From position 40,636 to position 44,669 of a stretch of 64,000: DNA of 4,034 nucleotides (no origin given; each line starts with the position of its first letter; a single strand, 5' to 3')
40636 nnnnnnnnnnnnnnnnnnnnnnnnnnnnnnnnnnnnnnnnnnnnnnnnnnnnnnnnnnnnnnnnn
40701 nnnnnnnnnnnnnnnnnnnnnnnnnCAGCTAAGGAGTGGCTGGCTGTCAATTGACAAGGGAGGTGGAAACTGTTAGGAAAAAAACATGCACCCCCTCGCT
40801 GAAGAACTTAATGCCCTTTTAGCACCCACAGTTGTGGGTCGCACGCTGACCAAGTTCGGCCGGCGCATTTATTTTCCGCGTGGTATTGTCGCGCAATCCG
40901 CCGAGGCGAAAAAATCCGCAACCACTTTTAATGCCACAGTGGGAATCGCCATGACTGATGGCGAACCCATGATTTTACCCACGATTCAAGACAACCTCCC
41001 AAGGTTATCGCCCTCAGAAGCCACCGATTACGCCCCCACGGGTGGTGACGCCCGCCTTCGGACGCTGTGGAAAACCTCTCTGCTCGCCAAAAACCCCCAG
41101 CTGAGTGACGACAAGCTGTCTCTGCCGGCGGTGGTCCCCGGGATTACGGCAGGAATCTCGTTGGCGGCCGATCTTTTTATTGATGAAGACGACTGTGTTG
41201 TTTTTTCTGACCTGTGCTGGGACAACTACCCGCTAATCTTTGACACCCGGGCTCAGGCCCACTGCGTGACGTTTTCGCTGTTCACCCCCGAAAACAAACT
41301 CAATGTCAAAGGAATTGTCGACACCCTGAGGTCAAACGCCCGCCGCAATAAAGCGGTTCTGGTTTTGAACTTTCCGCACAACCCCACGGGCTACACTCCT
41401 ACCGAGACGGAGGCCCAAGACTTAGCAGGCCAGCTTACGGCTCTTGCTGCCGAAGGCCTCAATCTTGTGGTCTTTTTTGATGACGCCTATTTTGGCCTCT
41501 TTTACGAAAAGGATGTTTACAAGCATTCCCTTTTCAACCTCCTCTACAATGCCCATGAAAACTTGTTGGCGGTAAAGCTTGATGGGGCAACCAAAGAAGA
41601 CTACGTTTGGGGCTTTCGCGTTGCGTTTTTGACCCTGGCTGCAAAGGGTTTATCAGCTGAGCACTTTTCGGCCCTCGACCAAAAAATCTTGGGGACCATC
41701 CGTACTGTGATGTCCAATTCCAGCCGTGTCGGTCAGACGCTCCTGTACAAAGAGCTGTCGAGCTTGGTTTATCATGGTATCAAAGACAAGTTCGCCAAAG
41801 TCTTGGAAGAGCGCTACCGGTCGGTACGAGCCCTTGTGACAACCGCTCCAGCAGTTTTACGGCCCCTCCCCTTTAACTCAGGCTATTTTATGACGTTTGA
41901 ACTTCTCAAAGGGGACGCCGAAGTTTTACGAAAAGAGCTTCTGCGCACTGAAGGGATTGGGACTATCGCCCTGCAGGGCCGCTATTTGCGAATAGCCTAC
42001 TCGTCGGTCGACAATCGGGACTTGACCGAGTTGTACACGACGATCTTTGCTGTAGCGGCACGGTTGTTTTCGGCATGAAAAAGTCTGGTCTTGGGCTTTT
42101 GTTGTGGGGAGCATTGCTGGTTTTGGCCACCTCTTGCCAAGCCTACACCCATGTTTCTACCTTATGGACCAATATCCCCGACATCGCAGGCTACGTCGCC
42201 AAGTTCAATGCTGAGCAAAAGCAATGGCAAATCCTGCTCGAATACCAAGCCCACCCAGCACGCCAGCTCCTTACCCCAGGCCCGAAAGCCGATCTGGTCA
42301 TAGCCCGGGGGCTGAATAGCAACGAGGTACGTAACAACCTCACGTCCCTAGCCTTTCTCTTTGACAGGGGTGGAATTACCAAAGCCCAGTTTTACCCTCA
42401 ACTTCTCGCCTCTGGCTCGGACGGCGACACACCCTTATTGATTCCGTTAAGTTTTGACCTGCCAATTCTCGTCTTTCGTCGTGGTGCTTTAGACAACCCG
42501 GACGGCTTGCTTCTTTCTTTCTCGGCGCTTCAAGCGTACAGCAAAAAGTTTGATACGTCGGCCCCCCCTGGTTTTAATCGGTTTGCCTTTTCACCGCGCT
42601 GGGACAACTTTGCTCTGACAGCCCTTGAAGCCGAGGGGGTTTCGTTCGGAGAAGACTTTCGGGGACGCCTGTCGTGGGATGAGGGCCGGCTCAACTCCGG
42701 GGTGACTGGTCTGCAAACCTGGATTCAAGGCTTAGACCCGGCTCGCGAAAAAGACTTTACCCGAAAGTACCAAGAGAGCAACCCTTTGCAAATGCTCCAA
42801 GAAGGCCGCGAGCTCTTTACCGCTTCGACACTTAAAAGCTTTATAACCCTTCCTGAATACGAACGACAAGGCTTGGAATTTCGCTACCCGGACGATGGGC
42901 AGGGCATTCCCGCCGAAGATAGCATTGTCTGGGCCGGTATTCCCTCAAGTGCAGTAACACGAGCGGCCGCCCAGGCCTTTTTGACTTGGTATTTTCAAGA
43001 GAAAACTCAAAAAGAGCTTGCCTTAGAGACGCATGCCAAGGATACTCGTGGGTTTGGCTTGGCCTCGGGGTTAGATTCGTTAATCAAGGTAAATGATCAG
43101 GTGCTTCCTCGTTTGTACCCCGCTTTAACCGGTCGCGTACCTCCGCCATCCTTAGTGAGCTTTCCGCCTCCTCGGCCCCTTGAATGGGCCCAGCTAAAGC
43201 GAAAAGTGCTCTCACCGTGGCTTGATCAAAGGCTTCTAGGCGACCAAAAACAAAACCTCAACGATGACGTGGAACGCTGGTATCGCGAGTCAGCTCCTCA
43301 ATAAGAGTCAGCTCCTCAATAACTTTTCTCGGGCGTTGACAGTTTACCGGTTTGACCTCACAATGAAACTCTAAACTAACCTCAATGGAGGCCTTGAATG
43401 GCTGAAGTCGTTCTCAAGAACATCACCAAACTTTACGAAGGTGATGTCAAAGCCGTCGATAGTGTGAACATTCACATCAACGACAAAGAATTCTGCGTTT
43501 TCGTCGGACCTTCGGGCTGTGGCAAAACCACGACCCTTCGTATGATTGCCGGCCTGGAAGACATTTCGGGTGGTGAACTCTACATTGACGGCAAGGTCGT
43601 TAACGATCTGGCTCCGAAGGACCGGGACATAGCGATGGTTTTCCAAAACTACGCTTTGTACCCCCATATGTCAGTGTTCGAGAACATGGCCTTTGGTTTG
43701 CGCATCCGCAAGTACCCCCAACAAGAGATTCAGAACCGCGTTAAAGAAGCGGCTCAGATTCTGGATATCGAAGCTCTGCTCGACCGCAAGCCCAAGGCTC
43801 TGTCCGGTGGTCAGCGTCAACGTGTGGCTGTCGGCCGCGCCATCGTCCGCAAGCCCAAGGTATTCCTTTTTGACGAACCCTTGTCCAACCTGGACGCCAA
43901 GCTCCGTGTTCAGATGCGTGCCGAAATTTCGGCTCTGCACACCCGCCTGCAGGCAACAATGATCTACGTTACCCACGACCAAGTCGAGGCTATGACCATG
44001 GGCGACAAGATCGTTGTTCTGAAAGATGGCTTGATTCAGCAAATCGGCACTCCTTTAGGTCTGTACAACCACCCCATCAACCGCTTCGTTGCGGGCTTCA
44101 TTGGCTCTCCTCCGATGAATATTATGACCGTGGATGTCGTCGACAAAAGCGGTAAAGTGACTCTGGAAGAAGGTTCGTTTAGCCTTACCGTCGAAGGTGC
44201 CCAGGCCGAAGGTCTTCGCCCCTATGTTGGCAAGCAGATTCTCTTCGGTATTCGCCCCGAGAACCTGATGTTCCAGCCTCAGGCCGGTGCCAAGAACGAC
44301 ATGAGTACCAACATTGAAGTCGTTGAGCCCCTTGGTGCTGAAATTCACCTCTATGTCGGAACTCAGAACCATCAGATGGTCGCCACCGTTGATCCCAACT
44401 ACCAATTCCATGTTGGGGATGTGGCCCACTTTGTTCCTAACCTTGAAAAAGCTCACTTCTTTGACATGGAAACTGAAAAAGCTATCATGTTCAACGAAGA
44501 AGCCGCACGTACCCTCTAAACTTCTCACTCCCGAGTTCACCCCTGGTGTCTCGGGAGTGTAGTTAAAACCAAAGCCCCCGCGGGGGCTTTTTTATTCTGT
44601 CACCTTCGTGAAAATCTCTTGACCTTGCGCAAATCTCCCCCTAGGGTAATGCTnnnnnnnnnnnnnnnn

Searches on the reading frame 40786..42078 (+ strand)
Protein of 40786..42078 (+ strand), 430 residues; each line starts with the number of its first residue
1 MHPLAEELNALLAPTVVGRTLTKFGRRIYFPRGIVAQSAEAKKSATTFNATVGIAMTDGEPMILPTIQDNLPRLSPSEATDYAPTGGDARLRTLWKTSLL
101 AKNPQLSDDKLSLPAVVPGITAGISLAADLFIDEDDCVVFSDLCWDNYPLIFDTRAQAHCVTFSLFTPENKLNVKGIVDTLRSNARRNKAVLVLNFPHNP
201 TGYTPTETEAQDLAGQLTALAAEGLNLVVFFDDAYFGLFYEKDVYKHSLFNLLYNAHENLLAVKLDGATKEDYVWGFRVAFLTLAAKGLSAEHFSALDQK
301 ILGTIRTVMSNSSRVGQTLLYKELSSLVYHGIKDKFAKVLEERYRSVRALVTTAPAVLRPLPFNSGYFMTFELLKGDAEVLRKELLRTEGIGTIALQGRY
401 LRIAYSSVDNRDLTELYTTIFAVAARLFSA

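Call 74: search_protein_families(library=pfam, max_evalue=0.0001, proteins=[window:40786-42078:+])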
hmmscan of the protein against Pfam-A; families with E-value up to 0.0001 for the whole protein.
window:40786-42078:+ (430 aa): 1 family
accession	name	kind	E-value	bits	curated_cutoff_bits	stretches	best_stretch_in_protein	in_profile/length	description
PF00155.27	Aminotran_1_2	-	4.8e-20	72.5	19.7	1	67-418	22-359/361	Aminotransferase class I and II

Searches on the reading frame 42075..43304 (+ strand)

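Call 74: search_protein_families(library=pfam, max_evalue=0.0001, proteins=[window:42075-43304:+])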
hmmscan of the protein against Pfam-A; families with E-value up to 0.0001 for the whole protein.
window:42075-43304:+ (409 aa): 1 family
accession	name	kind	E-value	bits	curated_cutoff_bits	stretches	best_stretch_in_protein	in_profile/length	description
PF13416.11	SBP_bac_8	-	1.4e-05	25.5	27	1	147-316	110-253/279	Bacterial extracellular solute-binding protein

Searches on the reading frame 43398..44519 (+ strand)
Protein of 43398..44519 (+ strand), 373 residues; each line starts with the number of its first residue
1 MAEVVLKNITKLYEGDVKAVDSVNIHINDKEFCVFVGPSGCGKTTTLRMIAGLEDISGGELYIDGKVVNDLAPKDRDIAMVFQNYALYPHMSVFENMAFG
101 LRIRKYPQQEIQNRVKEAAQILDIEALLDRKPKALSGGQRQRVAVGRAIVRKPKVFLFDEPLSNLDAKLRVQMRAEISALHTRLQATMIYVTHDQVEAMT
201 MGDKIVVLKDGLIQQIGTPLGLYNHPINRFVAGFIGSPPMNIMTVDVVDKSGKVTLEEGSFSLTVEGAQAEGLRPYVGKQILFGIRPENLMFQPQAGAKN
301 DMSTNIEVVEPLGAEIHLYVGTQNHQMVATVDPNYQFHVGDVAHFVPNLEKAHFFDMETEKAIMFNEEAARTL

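Call 74: search_protein_families(library=pfam, max_evalue=0.0001, proteins=[window:43398-44519:+])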
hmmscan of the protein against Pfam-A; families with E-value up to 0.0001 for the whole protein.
window:43398-44519:+ (373 aa): 4 families
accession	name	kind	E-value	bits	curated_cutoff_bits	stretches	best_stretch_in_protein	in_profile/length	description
PF00005.33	ABC_tran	-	1.5e-31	110.3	25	1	21-162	2-136/137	ABC transporter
PF17912.7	OB_MalK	-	5.3e-13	50.1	27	1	236-290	1-53/53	MalK OB fold domain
PF08402.16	TOBE_2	-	1.4e-07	31.9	21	1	284-355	2-76/76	TOBE domain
PF02463.25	SMC_N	-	6.3e-05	22.9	40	0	28-207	22-213/220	RecF/RecN/SMC N terminal domain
